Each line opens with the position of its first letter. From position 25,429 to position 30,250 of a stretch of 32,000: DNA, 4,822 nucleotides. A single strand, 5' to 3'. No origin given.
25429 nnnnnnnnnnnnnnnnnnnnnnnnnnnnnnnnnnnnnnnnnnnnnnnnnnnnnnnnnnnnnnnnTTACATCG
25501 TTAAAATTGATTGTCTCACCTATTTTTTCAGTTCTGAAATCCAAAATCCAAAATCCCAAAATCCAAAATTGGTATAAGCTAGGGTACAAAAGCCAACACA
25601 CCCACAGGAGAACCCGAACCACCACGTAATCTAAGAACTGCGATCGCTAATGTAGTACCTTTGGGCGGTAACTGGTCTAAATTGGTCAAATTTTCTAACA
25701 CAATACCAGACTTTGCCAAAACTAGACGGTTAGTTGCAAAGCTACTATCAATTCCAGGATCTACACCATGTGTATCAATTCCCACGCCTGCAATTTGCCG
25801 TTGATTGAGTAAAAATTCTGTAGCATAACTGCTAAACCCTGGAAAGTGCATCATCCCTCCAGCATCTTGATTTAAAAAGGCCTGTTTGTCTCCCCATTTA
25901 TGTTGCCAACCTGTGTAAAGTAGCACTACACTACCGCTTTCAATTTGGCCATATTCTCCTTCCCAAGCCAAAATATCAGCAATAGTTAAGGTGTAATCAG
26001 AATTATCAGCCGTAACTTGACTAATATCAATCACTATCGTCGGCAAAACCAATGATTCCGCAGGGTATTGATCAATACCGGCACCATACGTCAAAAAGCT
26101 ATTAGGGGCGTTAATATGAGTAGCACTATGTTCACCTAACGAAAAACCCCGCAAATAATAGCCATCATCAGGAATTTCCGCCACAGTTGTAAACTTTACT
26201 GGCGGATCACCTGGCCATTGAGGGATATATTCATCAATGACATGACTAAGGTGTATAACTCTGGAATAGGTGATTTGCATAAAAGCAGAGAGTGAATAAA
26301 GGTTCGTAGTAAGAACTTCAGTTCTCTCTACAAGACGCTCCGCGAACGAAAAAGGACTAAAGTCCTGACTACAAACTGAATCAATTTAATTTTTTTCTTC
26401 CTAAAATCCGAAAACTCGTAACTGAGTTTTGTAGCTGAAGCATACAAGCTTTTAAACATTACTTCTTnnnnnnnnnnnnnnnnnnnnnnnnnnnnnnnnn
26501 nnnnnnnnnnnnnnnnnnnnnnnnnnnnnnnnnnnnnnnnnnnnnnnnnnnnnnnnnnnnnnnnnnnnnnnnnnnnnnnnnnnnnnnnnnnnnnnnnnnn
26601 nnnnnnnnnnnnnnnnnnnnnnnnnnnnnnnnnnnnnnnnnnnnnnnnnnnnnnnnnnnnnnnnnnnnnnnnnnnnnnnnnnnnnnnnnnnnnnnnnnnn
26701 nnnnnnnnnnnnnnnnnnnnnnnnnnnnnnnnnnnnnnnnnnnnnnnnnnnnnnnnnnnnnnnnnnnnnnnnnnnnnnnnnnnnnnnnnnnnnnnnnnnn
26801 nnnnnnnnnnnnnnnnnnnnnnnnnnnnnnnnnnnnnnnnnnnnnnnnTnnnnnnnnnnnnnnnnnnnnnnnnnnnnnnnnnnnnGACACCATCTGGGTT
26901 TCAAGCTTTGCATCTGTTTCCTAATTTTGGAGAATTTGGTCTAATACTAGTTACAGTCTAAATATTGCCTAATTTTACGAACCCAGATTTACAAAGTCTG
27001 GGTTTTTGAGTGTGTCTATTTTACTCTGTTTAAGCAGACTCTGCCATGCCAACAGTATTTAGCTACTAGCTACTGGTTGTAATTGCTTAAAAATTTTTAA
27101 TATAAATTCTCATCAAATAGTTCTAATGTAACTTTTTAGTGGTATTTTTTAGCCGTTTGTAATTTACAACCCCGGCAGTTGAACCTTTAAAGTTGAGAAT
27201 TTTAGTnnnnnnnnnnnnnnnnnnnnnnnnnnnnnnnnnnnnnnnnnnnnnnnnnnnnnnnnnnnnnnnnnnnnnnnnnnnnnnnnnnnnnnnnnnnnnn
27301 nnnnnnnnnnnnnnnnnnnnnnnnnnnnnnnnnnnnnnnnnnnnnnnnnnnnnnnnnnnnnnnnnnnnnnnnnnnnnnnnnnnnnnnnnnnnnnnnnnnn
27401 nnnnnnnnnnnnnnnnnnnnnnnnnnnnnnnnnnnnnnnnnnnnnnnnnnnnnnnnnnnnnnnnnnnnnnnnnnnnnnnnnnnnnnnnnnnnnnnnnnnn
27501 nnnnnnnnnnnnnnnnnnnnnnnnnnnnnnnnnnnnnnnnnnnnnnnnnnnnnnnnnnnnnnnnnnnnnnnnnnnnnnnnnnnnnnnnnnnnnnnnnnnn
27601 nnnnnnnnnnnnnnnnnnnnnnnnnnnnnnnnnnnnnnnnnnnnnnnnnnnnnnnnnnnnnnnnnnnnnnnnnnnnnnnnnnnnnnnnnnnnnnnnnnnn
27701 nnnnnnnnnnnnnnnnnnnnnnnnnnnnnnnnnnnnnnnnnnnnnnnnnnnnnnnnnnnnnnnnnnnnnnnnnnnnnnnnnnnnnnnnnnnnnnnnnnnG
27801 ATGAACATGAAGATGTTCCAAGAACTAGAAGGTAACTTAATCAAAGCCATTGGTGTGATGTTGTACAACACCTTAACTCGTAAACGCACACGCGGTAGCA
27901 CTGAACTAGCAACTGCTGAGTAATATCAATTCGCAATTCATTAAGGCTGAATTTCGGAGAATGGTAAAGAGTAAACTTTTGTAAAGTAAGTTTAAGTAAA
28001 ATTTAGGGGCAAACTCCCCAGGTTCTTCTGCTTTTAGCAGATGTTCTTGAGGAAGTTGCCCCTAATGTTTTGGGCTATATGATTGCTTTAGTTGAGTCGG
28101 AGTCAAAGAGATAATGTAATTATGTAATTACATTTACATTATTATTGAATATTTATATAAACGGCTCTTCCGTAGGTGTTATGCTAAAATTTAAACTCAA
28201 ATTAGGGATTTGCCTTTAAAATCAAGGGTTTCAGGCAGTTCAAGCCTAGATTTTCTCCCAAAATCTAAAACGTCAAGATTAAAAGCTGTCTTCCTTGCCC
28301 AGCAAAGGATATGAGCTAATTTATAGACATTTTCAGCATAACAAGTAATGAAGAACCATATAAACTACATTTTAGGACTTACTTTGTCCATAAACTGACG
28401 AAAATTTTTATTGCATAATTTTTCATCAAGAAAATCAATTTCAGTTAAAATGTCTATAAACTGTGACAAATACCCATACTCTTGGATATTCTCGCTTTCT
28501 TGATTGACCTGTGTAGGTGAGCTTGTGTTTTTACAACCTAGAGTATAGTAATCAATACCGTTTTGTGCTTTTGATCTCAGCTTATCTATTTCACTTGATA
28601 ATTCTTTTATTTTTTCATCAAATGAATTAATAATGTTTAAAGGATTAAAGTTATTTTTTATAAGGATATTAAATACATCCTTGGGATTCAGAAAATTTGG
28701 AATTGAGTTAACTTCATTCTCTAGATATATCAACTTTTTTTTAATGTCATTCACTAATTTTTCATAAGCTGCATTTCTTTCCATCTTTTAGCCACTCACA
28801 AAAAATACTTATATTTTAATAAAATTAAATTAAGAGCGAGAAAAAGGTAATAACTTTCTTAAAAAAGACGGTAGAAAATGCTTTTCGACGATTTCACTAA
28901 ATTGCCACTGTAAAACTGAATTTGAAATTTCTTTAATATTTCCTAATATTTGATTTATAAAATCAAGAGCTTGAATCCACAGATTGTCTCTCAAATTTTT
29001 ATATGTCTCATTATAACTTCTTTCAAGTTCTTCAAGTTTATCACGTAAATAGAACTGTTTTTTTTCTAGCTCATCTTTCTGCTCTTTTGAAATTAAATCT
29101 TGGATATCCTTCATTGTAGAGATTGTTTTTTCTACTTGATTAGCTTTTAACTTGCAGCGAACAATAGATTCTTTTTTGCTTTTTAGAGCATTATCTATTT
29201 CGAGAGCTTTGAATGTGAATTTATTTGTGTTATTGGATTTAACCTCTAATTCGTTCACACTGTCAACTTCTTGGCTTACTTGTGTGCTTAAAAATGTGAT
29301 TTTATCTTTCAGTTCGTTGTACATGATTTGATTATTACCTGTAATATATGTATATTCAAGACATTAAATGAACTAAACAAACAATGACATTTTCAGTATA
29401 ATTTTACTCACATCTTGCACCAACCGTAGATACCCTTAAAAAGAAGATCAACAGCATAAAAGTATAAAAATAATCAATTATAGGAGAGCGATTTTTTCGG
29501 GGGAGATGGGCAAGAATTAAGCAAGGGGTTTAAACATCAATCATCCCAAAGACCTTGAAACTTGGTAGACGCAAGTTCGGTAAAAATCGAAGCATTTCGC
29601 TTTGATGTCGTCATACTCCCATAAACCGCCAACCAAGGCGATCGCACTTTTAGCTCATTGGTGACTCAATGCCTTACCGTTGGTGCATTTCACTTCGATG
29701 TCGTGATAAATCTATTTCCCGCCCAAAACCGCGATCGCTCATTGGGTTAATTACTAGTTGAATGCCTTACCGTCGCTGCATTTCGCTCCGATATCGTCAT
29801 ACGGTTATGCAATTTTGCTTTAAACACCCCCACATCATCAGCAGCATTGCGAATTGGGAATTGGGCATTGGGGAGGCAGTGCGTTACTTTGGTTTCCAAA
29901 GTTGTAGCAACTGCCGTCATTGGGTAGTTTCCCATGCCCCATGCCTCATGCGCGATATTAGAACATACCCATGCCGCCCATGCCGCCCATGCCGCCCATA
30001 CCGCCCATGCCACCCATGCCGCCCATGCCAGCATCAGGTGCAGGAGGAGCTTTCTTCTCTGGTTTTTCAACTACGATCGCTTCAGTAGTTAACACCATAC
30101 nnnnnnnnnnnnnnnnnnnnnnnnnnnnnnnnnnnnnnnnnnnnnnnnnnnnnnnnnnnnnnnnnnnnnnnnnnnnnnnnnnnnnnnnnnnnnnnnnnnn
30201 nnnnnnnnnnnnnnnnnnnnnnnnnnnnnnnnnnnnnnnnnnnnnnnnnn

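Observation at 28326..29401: AT-rich two-gene cassette of unknown function bounded by a 16-nt direct repeat between ho1 and groEL2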

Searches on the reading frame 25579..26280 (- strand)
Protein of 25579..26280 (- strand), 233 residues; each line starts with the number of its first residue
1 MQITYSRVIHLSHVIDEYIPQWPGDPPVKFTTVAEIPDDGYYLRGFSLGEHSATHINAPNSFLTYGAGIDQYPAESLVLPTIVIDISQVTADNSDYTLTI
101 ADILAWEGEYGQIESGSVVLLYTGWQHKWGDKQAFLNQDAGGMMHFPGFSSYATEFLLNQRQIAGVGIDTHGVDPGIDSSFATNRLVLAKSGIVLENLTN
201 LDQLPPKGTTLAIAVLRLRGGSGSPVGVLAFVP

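Call 103: search_protein_families(library=pfam, proteins=[window:25579-26280:-], max_evalue=0.001)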
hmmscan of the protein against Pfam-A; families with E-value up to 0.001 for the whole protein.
window:25579-26280:- (233 aa): 1 family
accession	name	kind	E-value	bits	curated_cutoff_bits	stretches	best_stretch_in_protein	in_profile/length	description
PF04199.19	Cyclase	-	2e-38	132.2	23.1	1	9-175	1-142/142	Putative cyclase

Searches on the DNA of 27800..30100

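Call 41: search_rna_families(source=window, start=27800, end=30100, threshold=evalue, max_evalue=1)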
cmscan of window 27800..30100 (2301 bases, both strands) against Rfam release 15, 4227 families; matches with E-value up to 1: 2.
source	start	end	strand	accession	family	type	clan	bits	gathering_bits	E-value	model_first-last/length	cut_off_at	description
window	27998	28070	+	RF04205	MIR2606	Gene; miRNA;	-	26.1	139.7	0.53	1-165/165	no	MIR2606 microRNA precursor family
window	28593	28623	-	RF03528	mir-1264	Gene; miRNA;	-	22.9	79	0.15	16-46/67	no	mir-1264 microRNA precursor family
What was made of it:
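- Tried and rejected: Rfam on 27800-30100 found nothing real (call 41).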
